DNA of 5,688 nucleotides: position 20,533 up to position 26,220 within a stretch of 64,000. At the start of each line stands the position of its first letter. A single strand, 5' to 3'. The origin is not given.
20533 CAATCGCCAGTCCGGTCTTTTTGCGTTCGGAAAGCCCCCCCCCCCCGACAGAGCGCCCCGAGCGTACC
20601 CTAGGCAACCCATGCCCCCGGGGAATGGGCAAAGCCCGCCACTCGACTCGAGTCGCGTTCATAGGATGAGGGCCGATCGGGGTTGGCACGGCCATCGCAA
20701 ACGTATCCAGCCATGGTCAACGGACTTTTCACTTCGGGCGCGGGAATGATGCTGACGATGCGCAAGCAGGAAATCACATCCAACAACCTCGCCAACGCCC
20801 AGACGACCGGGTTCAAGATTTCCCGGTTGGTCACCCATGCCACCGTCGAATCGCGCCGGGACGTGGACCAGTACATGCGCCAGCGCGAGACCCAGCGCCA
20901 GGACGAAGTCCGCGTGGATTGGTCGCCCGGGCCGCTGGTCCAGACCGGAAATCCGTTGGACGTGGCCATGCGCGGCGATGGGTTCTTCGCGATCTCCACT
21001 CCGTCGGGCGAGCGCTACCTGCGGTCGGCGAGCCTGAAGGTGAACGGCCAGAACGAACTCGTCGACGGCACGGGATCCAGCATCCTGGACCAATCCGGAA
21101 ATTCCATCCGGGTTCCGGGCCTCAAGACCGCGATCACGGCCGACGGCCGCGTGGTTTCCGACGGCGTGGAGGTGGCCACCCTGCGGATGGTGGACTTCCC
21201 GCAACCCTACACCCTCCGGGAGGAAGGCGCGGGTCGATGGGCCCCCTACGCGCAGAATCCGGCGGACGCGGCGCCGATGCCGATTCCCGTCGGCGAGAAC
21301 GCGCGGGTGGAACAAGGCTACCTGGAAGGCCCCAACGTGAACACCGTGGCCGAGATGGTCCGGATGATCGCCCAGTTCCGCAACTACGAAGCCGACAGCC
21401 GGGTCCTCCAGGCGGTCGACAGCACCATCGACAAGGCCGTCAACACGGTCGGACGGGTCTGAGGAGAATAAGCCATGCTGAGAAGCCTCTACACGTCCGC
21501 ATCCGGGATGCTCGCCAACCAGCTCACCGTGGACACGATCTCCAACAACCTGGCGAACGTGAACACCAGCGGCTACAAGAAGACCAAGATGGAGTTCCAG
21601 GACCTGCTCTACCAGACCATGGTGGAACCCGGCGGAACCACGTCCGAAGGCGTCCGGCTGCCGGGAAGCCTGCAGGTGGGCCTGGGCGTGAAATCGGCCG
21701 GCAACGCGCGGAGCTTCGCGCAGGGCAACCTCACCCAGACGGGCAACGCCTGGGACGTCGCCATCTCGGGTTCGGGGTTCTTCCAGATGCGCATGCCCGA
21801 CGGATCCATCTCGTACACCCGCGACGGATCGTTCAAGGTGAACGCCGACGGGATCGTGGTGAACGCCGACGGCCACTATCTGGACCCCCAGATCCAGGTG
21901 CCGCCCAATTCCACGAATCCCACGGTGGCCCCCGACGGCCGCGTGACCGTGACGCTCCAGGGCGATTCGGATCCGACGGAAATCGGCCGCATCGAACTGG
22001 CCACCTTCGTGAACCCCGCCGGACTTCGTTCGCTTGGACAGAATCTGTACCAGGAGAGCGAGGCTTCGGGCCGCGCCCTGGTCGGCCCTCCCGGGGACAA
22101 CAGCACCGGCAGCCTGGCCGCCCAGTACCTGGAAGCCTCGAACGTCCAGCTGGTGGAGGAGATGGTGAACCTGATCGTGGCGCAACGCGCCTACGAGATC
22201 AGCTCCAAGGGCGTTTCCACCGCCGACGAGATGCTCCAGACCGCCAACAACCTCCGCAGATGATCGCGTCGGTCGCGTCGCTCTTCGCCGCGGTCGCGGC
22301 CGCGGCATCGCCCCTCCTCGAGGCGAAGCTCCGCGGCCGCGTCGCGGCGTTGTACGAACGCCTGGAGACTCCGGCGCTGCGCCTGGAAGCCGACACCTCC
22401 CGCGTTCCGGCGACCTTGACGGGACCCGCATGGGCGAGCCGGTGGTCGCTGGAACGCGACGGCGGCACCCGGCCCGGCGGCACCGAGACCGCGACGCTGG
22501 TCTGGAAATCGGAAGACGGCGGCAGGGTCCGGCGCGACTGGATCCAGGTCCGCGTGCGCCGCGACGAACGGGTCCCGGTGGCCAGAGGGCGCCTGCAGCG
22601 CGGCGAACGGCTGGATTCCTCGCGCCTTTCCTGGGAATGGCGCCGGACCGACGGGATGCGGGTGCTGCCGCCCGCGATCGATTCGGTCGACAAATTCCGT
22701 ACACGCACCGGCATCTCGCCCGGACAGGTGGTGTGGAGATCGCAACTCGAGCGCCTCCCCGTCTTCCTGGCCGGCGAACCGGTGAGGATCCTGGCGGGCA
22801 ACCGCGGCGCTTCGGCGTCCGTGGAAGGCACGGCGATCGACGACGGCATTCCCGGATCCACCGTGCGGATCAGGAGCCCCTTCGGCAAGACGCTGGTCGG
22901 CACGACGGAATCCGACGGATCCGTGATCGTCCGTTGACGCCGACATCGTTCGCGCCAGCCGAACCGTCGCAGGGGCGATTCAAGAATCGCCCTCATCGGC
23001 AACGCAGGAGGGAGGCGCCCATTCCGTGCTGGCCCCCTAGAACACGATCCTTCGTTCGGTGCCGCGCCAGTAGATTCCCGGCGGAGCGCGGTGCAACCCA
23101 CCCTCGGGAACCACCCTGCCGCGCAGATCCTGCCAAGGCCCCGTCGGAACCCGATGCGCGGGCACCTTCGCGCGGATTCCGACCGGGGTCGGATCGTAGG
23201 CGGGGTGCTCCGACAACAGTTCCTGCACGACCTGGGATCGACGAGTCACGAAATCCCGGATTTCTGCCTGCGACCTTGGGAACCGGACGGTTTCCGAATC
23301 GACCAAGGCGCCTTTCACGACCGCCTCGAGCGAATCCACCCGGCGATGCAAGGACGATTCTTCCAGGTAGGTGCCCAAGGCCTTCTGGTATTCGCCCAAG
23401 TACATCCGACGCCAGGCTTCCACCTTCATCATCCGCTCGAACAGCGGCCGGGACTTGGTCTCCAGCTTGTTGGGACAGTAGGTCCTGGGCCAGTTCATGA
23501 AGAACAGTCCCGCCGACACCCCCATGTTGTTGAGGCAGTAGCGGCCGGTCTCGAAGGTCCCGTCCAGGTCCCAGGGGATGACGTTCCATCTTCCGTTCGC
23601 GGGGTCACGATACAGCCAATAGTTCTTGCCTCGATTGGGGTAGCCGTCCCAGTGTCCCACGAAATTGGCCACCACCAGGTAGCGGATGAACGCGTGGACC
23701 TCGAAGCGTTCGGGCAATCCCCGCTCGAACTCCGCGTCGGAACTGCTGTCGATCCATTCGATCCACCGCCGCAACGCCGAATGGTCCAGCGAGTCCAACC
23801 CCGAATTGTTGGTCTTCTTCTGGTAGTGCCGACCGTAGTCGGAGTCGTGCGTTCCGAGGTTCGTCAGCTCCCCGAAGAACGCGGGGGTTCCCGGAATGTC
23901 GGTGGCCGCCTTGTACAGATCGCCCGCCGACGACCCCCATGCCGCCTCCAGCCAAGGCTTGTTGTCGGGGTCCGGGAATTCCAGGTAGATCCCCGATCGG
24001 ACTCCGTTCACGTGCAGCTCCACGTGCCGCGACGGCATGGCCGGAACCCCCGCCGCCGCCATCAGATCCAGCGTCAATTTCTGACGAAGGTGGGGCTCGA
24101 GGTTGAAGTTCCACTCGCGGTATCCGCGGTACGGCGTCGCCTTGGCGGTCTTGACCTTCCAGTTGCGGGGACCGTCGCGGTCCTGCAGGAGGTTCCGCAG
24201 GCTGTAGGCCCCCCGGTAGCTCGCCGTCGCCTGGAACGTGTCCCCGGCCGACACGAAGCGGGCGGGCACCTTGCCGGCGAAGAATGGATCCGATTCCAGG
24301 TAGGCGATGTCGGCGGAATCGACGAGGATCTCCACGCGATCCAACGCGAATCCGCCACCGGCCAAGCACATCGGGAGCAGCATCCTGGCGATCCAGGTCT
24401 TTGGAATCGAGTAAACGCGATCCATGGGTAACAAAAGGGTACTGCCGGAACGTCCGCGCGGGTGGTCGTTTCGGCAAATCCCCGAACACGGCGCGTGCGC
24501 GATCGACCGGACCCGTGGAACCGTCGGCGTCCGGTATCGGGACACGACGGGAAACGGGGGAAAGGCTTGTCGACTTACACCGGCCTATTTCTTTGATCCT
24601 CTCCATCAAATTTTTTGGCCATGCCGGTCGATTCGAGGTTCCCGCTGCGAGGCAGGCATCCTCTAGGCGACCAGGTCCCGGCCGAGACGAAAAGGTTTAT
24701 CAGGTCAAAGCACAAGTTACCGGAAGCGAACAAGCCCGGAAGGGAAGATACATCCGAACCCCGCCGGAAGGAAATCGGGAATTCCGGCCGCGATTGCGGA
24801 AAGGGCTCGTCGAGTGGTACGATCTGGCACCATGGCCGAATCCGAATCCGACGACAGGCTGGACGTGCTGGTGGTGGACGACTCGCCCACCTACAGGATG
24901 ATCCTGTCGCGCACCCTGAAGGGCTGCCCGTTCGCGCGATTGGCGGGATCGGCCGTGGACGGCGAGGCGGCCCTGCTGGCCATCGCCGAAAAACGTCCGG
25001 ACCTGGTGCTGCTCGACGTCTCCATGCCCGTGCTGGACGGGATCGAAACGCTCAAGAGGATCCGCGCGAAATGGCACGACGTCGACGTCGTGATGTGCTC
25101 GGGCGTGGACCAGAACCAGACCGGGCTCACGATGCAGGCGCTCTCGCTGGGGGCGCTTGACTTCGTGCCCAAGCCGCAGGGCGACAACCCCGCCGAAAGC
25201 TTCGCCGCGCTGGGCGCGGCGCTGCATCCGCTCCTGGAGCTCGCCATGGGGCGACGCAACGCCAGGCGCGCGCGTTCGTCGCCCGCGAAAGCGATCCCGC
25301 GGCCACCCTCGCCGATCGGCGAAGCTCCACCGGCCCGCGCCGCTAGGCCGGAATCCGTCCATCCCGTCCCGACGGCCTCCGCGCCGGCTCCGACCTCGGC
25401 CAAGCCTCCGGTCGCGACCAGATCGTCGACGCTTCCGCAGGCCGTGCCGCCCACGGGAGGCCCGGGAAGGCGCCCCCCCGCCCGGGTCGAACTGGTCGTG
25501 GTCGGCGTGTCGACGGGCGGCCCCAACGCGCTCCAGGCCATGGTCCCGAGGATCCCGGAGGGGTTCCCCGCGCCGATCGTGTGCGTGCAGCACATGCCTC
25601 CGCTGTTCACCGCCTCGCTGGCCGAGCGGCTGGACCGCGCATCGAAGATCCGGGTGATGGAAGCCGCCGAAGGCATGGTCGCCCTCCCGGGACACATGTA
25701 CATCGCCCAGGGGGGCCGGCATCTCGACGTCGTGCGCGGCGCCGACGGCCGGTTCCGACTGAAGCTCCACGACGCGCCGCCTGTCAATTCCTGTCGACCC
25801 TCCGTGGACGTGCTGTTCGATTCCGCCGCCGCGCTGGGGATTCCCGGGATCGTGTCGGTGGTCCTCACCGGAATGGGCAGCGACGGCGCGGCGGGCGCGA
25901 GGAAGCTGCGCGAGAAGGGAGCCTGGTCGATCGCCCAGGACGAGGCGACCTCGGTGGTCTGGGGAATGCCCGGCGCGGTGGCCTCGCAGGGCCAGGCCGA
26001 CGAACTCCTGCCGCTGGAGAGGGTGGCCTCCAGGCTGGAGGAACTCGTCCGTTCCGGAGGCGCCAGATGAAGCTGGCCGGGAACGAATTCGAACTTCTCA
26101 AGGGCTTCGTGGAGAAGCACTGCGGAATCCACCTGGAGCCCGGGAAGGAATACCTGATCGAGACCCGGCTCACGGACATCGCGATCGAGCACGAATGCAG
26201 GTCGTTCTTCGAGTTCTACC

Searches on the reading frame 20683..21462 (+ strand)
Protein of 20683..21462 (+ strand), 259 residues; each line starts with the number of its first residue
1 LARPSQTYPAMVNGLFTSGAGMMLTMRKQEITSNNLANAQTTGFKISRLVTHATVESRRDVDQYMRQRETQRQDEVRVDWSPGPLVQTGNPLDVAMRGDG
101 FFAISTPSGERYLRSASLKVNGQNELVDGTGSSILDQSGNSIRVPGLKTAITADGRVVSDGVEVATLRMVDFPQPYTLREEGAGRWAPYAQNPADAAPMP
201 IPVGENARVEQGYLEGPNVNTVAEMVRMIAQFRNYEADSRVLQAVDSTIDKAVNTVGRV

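Call 27: search_protein_families(library=pfam, proteins=[window:20683-21462:+], max_evalue=0.0001)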
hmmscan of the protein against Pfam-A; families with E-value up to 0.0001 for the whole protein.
window:20683-21462:+ (259 aa): 3 families
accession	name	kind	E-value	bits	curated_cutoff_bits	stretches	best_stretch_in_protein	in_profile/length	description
PF06429.18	Flg_bbr_C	-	5.2e-15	55.1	23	1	211-254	2-45/46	Flagellar basal body rod FlgEFG protein C-terminal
PF00460.25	Flg_bb_rod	-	5.6e-08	33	20.7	1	18-45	4-31/31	Flagella basal body rod protein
PF22692.1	LlgE_F_G_D1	-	1.6e-07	31.8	27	1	95-157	1-62/64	Flagellar hook protein FlgE/F/G D1 domain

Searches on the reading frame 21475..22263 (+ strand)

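Call 27: search_protein_families(library=pfam, proteins=[window:21475-22263:+], max_evalue=0.0001)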
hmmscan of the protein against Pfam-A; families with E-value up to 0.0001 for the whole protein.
window:21475-22263:+ (262 aa): 3 families
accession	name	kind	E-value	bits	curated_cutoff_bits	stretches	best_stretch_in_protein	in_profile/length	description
PF22692.1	LlgE_F_G_D1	-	2.1e-24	85.9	27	1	96-159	1-64/64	Flagellar hook protein FlgE/F/G D1 domain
PF06429.18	Flg_bbr_C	-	3.7e-21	74.8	23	1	216-260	2-46/46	Flagellar basal body rod FlgEFG protein C-terminal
PF00460.25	Flg_bb_rod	-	1.2e-10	41.5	20.7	1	5-35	1-31/31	Flagella basal body rod protein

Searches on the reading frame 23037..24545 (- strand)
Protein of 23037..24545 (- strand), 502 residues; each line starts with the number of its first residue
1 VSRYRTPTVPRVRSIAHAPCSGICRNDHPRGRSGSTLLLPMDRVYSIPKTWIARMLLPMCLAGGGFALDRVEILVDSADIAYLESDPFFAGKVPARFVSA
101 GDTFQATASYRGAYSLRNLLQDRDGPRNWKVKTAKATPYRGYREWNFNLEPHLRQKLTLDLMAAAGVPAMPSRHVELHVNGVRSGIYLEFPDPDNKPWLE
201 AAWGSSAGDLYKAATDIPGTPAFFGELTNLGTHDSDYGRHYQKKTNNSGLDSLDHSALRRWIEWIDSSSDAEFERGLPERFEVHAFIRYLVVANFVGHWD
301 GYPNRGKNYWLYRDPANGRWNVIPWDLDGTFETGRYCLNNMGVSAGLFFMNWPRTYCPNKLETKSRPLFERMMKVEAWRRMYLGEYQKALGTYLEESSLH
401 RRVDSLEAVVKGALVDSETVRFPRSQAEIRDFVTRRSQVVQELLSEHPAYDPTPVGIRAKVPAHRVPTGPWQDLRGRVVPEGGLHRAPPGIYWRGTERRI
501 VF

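Call 27: search_protein_families(library=pfam, proteins=[window:23037-24545:-], max_evalue=0.0001)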
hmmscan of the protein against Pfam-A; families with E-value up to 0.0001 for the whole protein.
window:23037-24545:- (502 aa): 1 family
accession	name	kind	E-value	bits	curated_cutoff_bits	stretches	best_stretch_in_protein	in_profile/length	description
PF08757.17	CotH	-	2.2e-45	156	23.8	1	127-438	14-320/322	CotH kinase protein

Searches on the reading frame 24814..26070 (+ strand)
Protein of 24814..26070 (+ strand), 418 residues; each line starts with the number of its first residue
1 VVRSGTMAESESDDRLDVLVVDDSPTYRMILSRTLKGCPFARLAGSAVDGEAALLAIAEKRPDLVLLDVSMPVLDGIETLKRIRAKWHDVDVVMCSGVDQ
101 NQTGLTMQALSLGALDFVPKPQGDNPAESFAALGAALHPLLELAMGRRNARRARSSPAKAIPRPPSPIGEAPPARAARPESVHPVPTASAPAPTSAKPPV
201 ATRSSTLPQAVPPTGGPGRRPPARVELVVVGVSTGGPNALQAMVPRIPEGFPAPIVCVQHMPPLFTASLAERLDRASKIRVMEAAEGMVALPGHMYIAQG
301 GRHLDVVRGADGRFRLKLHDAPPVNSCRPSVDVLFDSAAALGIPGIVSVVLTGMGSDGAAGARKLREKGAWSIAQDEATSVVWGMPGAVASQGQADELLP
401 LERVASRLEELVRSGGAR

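Call 27: search_protein_families(library=pfam, proteins=[window:24814-26070:+], max_evalue=0.0001)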
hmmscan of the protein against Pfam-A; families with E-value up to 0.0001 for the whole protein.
window:24814-26070:+ (418 aa): 2 families
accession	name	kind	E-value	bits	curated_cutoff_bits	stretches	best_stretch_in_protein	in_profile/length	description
PF01339.22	CheB_methylest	-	1.6e-61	207.5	24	1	228-408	1-174/174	CheB methylesterase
PF00072.30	Response_reg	-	2e-22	79.9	30.2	1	18-123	1-102/111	Response regulator receiver domain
